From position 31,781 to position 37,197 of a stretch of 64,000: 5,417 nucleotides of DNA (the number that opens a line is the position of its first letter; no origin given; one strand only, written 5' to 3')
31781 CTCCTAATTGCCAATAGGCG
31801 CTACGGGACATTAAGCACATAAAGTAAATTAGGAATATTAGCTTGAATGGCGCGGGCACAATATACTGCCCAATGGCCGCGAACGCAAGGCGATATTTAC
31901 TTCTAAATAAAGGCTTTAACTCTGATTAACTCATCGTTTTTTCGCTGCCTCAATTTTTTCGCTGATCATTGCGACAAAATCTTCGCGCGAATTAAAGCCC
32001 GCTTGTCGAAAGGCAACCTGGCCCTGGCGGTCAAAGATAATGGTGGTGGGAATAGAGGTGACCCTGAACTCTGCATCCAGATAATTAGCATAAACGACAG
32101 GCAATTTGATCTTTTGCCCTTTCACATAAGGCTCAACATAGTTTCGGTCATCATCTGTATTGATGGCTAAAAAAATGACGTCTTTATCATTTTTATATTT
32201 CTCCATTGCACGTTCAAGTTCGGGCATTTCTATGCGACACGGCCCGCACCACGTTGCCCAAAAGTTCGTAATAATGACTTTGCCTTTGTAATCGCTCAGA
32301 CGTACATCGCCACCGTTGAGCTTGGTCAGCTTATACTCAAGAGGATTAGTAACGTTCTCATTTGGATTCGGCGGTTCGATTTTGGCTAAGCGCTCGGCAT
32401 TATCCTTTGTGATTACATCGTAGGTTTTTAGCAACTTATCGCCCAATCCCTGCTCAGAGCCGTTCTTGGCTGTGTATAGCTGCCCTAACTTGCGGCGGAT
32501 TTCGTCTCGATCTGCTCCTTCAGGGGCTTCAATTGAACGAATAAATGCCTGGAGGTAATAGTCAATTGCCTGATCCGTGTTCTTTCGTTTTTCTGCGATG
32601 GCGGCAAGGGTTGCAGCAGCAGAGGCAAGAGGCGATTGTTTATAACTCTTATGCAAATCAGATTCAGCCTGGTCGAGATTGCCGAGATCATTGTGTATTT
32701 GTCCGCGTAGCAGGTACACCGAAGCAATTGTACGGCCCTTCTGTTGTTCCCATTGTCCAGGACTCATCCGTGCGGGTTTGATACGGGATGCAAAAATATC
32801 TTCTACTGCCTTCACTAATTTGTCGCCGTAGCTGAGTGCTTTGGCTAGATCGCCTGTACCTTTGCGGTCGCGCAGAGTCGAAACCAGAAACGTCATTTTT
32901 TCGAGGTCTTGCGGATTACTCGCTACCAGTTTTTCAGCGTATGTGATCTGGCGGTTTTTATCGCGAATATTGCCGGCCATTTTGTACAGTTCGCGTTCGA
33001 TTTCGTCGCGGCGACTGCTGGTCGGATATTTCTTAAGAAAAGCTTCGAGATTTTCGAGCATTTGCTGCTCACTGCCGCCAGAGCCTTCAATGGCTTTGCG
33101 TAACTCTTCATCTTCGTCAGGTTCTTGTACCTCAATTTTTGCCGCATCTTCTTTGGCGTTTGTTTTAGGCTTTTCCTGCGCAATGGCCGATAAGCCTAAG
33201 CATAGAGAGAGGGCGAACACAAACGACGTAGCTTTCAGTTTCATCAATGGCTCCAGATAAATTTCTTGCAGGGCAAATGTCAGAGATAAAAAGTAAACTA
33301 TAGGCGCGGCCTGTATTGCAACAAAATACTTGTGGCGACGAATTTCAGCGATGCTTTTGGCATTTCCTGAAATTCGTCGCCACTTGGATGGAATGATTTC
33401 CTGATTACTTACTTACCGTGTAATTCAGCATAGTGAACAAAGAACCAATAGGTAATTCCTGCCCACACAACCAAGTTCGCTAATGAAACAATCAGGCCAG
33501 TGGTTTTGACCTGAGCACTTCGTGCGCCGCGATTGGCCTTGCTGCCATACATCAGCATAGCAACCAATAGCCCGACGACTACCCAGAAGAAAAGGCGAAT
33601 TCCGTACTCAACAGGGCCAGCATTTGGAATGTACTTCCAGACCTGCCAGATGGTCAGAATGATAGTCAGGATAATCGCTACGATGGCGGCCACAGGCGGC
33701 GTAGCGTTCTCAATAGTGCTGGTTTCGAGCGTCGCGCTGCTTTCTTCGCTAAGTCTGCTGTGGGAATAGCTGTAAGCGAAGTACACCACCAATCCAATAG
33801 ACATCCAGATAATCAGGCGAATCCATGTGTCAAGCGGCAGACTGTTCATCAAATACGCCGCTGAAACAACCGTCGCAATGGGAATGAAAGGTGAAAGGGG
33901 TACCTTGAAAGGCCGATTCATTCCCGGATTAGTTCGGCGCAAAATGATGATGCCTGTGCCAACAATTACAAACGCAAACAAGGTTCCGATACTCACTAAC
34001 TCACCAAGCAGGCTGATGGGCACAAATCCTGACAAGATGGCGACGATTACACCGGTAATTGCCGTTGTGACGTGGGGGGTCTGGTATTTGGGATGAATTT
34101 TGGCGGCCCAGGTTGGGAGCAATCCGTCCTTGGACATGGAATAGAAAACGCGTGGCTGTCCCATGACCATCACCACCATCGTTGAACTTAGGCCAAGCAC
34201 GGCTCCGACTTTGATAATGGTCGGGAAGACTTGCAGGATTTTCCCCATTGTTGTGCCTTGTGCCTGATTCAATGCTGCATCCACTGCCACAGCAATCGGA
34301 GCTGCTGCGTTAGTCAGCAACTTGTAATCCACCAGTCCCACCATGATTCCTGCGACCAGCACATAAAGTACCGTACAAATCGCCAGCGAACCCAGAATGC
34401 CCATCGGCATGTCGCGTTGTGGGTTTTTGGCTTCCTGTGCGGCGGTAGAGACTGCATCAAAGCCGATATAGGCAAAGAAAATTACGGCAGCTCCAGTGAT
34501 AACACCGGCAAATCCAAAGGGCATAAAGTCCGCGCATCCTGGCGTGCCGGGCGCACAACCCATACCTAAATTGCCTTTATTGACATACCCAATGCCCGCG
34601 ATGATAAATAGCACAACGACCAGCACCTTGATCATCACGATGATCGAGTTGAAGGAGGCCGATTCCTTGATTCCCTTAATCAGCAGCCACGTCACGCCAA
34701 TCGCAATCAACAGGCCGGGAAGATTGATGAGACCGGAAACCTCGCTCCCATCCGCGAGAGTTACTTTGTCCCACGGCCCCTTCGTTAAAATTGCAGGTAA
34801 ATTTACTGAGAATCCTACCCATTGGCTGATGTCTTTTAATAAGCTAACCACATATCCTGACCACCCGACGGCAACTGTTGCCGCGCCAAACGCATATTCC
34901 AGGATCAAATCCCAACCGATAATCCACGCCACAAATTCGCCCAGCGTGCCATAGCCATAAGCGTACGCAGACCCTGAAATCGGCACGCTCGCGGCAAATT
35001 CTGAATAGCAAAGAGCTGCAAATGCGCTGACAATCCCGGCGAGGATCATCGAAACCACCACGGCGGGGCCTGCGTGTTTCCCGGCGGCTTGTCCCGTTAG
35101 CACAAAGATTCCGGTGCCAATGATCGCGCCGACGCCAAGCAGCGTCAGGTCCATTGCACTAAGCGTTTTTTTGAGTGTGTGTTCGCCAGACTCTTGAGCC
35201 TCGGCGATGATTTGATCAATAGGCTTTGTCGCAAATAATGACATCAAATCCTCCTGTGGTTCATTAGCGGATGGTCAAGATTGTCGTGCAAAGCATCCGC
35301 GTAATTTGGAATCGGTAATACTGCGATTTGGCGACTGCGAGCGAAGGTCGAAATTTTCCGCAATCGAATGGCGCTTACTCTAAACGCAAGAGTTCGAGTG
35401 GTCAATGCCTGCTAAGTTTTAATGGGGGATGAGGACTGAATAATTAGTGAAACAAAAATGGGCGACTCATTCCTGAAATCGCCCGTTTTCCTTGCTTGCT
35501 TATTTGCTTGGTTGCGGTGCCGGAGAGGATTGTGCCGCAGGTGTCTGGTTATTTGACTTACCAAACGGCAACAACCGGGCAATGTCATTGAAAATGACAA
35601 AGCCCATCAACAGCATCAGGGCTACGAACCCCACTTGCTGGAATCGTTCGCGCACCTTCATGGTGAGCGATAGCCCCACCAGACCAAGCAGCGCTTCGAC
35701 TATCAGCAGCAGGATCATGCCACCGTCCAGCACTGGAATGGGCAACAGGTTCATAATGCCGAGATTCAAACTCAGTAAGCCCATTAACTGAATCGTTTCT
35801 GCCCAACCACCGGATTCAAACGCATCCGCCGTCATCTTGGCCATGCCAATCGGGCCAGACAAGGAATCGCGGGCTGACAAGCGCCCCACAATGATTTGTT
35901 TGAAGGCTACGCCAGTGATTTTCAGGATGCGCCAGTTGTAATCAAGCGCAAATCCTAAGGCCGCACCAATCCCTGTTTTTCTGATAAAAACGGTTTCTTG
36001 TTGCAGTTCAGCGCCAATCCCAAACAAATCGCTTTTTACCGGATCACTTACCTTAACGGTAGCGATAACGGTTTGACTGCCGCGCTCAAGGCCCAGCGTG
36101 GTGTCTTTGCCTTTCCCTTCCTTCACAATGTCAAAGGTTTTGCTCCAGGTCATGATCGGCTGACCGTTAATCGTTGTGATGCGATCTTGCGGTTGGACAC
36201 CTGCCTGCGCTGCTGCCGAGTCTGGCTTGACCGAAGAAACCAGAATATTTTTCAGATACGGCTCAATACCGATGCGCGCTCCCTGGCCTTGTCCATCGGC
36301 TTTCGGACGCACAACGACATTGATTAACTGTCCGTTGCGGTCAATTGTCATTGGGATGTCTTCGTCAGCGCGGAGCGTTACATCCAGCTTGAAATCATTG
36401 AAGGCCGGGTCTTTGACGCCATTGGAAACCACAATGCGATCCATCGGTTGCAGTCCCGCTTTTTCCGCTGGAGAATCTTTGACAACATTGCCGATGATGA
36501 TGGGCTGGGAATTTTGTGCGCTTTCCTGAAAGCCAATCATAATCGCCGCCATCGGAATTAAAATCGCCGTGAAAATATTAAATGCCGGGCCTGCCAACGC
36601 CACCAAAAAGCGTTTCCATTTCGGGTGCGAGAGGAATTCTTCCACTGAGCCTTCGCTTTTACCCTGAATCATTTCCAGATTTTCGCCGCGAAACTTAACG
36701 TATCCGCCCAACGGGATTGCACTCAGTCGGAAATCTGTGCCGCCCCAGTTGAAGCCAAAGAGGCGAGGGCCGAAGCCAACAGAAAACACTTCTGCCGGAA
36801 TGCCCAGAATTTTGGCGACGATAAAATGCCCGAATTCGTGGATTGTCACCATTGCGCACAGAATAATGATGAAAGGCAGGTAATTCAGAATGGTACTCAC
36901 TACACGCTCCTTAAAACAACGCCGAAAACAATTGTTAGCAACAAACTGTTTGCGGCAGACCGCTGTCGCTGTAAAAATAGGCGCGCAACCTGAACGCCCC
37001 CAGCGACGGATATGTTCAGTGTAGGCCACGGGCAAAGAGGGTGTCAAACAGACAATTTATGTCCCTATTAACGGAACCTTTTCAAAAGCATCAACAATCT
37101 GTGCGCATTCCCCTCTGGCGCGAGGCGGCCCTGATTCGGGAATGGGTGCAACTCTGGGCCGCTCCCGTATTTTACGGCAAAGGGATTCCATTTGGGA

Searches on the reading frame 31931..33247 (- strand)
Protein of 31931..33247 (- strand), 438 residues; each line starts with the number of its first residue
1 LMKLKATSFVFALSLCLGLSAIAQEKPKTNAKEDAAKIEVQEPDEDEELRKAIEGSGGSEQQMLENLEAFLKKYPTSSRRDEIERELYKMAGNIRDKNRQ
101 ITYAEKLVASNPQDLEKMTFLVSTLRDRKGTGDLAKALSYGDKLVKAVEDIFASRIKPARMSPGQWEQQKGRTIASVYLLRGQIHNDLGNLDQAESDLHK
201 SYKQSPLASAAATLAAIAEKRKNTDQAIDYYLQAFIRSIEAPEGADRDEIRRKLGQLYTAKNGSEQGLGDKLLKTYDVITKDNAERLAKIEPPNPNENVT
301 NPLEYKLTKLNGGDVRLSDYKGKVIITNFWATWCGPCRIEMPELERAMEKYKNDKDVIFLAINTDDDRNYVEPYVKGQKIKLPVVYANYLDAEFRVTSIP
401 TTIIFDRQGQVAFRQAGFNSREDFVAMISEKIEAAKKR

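Call 6: search_protein_families(library=pfam, proteins=[window:31931-33247:-], max_evalue=0.001)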
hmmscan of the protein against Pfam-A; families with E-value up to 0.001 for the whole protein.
window:31931-33247:- (438 aa): 11 families
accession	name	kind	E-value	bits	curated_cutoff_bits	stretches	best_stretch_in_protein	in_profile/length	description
PF08534.16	Redoxin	-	1.4e-16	61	26.6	1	307-422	11-139/148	Redoxin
PF00578.27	AhpC-TSA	-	1.7e-16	60.7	26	1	305-413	8-123/124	AhpC/TSA family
PF13905.12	Thioredoxin_8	-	4.6e-12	46.6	27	1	322-411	1-94/94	Thioredoxin-like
PF00085.26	Thioredoxin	-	4.9e-12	46.2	23.5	1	323-372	19-66/103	Thioredoxin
PF13424.12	TPR_12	-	1.4e-07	32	30.1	0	209-262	4-59/77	Tetratricopeptide repeat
PF13098.12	Thioredoxin_2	-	3.3e-07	31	27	1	321-427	4-103/104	Thioredoxin-like domain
PF00515.34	TPR_1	-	3.4e-06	27.1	27.8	0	175-201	1-27/34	Tetratricopeptide repeat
PF13428.12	TPR_14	-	9.5e-06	26.3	23.5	0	177-216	3-42/44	Tetratricopeptide repeat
PF07719.23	TPR_2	-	4.8e-05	23.6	27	0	210-234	3-27/34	Tetratricopeptide repeat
PF13181.12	TPR_8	-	0.00019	21.8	25.7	0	175-203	1-29/34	Tetratricopeptide repeat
PF00255.25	GSHPx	-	0.00077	19.5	27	0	304-357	3-55/108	Glutathione peroxidase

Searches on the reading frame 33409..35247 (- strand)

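Call 6: search_protein_families(library=pfam, proteins=[window:33409-35247:-], max_evalue=0.001)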
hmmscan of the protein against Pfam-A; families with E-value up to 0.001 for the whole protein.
window:33409-35247:- (612 aa): 3 families
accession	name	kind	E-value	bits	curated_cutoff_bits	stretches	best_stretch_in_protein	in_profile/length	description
PF13520.12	AA_permease_2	-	4.2e-49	168.1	27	1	30-483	2-422/427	Amino acid permease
PF00324.27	AA_permease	-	8.4e-44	150.5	24.6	1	34-461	2-411/470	Amino acid permease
PF13906.12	AA_permease_C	-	6.8e-16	58.6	27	1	447-497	1-51/51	C-terminus of AA_permease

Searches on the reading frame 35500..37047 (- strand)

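Call 6: search_protein_families(library=pfam, proteins=[window:35500-37047:-], max_evalue=0.001)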
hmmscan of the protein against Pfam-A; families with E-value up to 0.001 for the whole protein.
window:35500-37047:- (515 aa): 5 families
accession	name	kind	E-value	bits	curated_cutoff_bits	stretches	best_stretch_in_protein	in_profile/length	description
PF02163.28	Peptidase_M50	-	2.4e-56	191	27.2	1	59-480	2-221/221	Peptidase family M50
PF17820.7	PDZ_6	-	1.6e-18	66.6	27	2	270-322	2-54/54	PDZ domain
PF00595.29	PDZ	-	1.6e-15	57.6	23.2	2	251-304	8-63/81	PDZ domain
PF13180.12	PDZ_2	-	1.2e-13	51.6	27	1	267-333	13-80/80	PDZ domain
PF21558.3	Pept_S41_N_bact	-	1.5e-05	25.2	27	1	271-303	7-39/87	Bacteroidetes, Peptidase, S41 family, N-terminal domain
